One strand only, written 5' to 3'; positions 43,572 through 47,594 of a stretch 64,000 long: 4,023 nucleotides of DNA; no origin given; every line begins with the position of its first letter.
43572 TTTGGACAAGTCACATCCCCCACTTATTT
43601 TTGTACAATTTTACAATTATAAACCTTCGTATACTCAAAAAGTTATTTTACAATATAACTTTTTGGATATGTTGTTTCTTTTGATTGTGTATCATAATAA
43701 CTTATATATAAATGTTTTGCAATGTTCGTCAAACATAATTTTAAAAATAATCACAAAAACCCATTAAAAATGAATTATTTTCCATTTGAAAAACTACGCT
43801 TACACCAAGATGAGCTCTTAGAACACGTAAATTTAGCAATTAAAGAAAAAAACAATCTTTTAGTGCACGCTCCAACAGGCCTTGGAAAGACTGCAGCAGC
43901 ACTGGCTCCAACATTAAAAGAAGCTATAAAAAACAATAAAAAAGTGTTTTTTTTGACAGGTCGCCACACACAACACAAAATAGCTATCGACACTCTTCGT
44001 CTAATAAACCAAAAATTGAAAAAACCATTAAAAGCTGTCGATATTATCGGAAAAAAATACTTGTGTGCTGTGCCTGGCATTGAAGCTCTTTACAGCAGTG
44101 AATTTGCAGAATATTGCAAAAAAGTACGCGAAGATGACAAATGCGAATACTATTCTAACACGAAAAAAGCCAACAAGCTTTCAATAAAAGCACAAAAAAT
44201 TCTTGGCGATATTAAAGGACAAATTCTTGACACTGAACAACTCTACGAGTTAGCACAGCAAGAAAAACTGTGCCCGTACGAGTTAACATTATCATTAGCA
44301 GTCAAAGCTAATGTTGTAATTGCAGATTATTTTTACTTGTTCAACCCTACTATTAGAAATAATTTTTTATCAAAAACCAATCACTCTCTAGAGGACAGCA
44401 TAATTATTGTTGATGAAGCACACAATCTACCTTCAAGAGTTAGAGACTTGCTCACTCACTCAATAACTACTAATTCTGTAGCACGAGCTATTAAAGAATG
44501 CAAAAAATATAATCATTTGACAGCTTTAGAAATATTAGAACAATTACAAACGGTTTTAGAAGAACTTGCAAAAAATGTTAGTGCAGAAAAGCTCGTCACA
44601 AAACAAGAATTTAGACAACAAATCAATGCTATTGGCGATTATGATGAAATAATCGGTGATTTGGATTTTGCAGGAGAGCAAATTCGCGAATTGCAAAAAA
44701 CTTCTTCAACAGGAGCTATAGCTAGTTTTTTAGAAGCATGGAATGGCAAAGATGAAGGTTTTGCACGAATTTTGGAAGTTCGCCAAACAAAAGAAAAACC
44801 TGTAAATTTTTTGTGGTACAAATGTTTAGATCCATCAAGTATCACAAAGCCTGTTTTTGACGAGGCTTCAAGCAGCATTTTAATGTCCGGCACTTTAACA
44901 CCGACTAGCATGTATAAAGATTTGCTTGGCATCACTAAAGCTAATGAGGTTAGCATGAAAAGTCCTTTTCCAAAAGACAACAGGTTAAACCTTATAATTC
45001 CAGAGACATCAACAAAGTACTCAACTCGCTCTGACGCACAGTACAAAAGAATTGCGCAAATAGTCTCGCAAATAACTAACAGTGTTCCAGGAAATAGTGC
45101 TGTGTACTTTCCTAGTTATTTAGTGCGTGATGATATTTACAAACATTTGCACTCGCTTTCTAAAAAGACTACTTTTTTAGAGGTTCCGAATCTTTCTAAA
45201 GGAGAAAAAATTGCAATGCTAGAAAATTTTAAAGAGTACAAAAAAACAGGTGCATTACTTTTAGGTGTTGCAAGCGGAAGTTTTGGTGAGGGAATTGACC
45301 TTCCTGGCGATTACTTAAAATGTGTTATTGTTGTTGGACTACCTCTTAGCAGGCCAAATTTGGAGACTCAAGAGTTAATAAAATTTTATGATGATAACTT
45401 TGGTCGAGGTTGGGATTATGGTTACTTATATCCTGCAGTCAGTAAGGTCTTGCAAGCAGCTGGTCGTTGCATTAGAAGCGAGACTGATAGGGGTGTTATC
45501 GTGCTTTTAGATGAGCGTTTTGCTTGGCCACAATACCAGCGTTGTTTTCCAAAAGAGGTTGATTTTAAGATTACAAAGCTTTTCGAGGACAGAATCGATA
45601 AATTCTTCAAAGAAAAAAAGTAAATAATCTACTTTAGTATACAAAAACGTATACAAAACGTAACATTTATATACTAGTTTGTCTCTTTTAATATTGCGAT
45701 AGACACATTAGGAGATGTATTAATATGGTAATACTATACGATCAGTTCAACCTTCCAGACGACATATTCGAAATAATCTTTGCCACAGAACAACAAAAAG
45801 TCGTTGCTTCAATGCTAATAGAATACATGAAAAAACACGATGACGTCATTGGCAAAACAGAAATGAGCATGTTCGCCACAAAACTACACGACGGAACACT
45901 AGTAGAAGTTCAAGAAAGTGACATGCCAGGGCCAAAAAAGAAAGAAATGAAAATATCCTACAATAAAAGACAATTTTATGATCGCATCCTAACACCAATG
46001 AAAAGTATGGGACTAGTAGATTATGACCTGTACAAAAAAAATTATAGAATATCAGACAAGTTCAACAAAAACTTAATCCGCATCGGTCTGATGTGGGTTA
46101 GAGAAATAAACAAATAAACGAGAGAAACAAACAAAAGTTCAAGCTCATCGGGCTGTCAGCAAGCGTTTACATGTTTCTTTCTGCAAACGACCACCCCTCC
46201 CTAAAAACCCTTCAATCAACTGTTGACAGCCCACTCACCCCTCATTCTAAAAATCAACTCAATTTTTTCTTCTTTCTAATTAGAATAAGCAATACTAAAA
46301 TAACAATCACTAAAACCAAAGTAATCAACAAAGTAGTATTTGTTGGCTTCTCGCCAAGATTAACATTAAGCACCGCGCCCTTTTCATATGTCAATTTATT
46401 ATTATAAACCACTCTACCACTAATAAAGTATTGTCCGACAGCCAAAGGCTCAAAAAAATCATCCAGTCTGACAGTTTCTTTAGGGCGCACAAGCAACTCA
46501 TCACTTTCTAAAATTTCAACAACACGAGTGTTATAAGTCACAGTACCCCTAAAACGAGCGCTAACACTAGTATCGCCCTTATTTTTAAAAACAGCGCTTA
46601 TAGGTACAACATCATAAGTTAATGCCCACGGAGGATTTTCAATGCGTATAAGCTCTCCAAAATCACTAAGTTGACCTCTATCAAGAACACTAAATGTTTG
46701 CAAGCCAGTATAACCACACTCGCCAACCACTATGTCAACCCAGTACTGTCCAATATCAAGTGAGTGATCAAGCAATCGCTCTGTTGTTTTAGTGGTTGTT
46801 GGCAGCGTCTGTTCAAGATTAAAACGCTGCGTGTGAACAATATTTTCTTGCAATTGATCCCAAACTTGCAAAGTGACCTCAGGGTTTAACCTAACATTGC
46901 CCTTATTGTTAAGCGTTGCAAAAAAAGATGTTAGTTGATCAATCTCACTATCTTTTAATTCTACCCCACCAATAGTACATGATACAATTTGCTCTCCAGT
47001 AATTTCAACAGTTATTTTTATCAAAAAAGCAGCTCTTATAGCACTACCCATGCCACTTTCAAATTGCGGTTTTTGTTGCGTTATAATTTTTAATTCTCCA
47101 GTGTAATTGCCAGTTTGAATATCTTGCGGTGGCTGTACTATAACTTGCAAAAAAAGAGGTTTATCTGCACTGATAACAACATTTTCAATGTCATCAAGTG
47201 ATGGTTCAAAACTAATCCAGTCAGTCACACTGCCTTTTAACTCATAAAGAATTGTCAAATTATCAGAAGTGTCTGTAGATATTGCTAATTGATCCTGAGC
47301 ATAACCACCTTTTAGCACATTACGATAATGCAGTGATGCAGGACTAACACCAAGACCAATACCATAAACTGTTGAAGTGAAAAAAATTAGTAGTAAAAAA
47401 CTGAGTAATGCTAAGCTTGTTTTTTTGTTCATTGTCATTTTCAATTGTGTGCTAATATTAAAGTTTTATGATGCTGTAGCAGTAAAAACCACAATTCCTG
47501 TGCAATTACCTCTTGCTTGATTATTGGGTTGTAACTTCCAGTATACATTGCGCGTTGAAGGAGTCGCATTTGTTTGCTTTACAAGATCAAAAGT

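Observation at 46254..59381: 13-kb co-oriented cluster of seven secreted or membrane-anchored, sequon-dense proteins with shared domains: candidate cell-surface or host-contact apparatus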

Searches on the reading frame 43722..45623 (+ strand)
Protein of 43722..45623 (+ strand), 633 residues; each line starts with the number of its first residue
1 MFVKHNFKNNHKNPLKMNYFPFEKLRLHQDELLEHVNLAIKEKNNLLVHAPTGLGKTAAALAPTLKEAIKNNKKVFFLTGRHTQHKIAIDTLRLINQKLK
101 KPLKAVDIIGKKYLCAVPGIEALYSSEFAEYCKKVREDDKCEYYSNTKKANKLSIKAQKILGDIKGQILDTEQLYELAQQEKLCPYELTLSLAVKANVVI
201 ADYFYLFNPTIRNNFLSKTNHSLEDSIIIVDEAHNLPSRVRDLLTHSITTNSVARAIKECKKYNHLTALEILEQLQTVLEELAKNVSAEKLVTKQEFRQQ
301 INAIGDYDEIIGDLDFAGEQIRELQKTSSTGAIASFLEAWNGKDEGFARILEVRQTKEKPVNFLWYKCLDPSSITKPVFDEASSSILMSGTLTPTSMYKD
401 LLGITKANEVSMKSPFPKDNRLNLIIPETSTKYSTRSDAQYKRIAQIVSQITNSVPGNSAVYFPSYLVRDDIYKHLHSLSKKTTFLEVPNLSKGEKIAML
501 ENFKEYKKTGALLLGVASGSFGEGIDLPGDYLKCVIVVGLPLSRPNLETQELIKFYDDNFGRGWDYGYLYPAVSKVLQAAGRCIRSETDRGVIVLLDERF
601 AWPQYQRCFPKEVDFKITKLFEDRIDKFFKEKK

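Call 9: search_protein_families(library=pfam, proteins=[window:43722-45623:+], max_evalue=0.001)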
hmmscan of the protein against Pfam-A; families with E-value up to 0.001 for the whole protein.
window:43722-45623:+ (633 aa): 5 families
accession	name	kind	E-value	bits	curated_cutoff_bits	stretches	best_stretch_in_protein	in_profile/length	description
PF13307.12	Helicase_C_2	-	2.1e-44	152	25.3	1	449-613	2-167/170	Helicase C-terminal domain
PF06733.21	DEAD_2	-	2.3e-26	92.9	21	1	82-252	6-171/172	DEAD_2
PF06777.17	HBB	-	7.4e-10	39.2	30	1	332-434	93-189/190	Helical and beta-bridge domain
PF04851.21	ResIII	-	1e-08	35.7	22.5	1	24-251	3-141/164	Type III restriction enzyme, res subunit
PF00270.35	DEAD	-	3.3e-07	30.6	26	1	39-78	10-51/167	DEAD/DEAH box helicase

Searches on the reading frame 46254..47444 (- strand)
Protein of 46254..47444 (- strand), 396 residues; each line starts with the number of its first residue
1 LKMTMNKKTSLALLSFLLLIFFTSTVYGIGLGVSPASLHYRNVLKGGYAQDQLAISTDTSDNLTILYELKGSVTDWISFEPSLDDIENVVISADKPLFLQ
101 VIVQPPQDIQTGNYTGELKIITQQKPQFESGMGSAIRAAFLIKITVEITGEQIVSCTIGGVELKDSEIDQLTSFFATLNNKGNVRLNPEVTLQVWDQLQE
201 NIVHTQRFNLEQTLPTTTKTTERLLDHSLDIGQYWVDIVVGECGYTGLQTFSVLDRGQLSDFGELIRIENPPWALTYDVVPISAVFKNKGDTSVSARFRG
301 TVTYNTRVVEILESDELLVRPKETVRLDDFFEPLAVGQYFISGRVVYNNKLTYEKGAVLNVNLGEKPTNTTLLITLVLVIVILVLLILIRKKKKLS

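Call 5: search_protein_families(library=pfam, proteins=[window:46254-47444:-], max_evalue=1)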
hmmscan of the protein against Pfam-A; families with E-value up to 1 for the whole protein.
window:46254-47444:- (396 aa): 3 families
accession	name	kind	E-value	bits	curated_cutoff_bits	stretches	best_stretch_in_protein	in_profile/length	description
PF21317.3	BetaGal_ABD_1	-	0.14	12.5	27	0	342-369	78-105/113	Beta-galactosidase, first all-beta domain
PF02107.21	FlgH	-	0.16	12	27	1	283-329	70-114/172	Flagellar L-ring protein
PF14187.11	DUF4310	-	0.25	11.4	27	1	111-158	155-202/209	Domain of unknown function (DUF4310)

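Call 11: list_cluster_members(proteins=[window:46254-47444:-, window:47466-50681:-, window:50748-51638:-, window:51722-54637:-, window:55050-56819:-, window:56859-57530:-, window:57615-59381:-, window:43722-45623:+, window:59504-60406:+, window:45725-46117:+])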
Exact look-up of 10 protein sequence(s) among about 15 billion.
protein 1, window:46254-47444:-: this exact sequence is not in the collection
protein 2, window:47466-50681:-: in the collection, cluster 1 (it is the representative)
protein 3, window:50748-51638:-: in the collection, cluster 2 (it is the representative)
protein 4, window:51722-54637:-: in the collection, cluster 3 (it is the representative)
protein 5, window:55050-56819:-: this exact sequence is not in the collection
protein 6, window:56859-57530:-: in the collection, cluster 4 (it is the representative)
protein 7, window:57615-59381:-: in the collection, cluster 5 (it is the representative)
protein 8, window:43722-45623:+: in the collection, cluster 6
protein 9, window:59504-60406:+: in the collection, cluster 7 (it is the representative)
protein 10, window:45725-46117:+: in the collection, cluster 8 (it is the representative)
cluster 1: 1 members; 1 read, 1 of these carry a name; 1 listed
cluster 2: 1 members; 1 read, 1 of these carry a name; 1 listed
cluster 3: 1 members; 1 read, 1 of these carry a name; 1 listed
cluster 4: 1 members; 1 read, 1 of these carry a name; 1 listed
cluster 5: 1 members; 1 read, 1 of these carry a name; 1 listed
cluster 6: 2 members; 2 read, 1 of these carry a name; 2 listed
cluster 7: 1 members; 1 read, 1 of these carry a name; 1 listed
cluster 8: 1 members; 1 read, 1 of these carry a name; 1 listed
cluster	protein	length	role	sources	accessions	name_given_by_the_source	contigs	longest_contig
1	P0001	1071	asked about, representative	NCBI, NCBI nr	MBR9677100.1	hypothetical protein GOV04_03095 [Candidatus Woesearchaeota archaeon] | hypothetical protein [Candidatus Woesearchaeota archaeon]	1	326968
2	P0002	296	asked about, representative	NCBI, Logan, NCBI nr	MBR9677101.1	hypothetical protein GOV04_03100 [Candidatus Woesearchaeota archaeon] | hypothetical protein [Candidatus Woesearchaeota archaeon]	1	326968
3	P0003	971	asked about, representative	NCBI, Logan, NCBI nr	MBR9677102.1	hypothetical protein GOV04_03105 [Candidatus Woesearchaeota archaeon] | hypothetical protein [Candidatus Woesearchaeota archaeon]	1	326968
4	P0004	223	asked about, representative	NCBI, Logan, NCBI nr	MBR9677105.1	hypothetical protein GOV04_03120 [Candidatus Woesearchaeota archaeon] | hypothetical protein [Candidatus Woesearchaeota archaeon]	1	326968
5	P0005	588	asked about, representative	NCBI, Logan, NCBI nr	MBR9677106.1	zinc ribbon domain-containing protein [Candidatus Woesearchaeota archaeon]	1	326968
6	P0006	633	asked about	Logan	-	-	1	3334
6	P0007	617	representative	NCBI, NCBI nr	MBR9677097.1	ATP-dependent DNA helicase [Candidatus Woesearchaeota archaeon]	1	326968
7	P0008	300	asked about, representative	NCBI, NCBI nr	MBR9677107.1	hypothetical protein GOV04_03130 [Candidatus Woesearchaeota archaeon] | hypothetical protein [Candidatus Woesearchaeota archaeon]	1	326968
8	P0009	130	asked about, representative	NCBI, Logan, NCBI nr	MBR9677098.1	hypothetical protein GOV04_03085 [Candidatus Woesearchaeota archaeon] | hypothetical protein [Candidatus Woesearchaeota archaeon]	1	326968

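Call 14: search_protein_families(library=ncbifam, proteins=[window:46254-47444:-], max_evalue=0.1)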
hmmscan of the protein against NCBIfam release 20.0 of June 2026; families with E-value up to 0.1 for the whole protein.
window:46254-47444:- (396 aa): 1 family
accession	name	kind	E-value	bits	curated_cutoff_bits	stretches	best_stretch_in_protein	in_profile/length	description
TIGR01167.1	LPXTG_anchor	domain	0.096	13.4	15.9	1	367-394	9-34/34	LPXTG cell wall anchor domain-containing protein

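Call 68: search_solved_structures(query=window:46254-47444:-, max_evalue=1)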
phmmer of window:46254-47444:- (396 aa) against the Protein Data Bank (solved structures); distinct sequences matched with E-value up to 1: 13.
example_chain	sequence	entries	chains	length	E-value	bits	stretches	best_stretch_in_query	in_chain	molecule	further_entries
3kt2_A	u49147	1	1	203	0.038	16.1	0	117-204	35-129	Protease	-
3kt5_A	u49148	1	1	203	0.056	15.5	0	117-204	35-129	Protease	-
2o40_A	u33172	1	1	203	0.065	15.3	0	117-205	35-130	covalent dimer HIV-1 protease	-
4qlh_A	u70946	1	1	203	0.07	15.2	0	117-204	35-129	Protease, linker, Protease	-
4q5m_A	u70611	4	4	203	0.093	14.8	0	117-208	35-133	Protease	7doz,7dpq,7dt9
3nxe_A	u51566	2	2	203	0.11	14.6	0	117-205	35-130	protease covalent dimer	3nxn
1lv1_A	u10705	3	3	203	0.17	14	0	117-204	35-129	HIV-1 protease | POL PROTEIN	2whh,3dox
4ep2_A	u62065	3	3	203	0.17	13.9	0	117-205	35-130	protease, tethered dimer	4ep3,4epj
4eq0_A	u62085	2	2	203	0.2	13.8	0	117-205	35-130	protease, tethered dimer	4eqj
1hvc_A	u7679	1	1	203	0.29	13.2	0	117-206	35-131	HIV-1 PROTEASE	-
1g6l_A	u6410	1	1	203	0.33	13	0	117-205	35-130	HIV-1 PROTEASE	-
3hlo_A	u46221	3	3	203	0.36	12.9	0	117-205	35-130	'covalent dimer' [Gly51/D-Ala51'] HIV-1 protease | [Gly51;Aib51'] 'covalent dimer' HIV-1 protease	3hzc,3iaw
3ka2_A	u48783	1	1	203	0.43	12.6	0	117-205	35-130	[L-Ala51;Gly51']HIV-1 protease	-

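Call 81: find_related_loci(query=A4, collection=metagenome_contigs, flank=6000)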
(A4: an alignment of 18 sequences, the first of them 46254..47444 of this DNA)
Query A4 (396 aa) in metagenome_contigs; peptide patterns used: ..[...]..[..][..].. (x = any residue, [..] = any of these).
99 stretches matched a pattern; 65 encode a relative of the query (tblastn E <= 1e-3); 65 distinct loci.
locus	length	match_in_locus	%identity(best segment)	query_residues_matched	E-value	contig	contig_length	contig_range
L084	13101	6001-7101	42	4-365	8e-97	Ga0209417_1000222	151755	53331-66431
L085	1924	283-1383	40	1-364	7e-100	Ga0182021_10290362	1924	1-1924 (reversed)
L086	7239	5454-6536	44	12-369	2e-94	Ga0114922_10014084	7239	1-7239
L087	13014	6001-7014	45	31-368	1e-93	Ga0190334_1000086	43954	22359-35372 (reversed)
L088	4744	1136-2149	45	31-368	7e-94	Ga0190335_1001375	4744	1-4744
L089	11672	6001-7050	42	30-377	5e-93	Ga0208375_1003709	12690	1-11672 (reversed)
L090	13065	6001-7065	42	14-364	2e-92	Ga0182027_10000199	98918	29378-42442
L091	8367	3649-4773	41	10-378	3e-92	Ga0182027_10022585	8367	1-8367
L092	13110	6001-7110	40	3-364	3e-92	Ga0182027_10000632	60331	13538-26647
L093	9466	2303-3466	38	5-391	2e-91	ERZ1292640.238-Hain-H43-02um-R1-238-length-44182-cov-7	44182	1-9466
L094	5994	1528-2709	39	7-394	3e-91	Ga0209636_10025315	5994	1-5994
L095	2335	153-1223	42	11-364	3e-94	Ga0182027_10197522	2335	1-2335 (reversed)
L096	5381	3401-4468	42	23-377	1e-90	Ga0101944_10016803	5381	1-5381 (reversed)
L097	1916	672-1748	41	10-364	5e-95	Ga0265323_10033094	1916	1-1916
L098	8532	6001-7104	43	9-373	3e-90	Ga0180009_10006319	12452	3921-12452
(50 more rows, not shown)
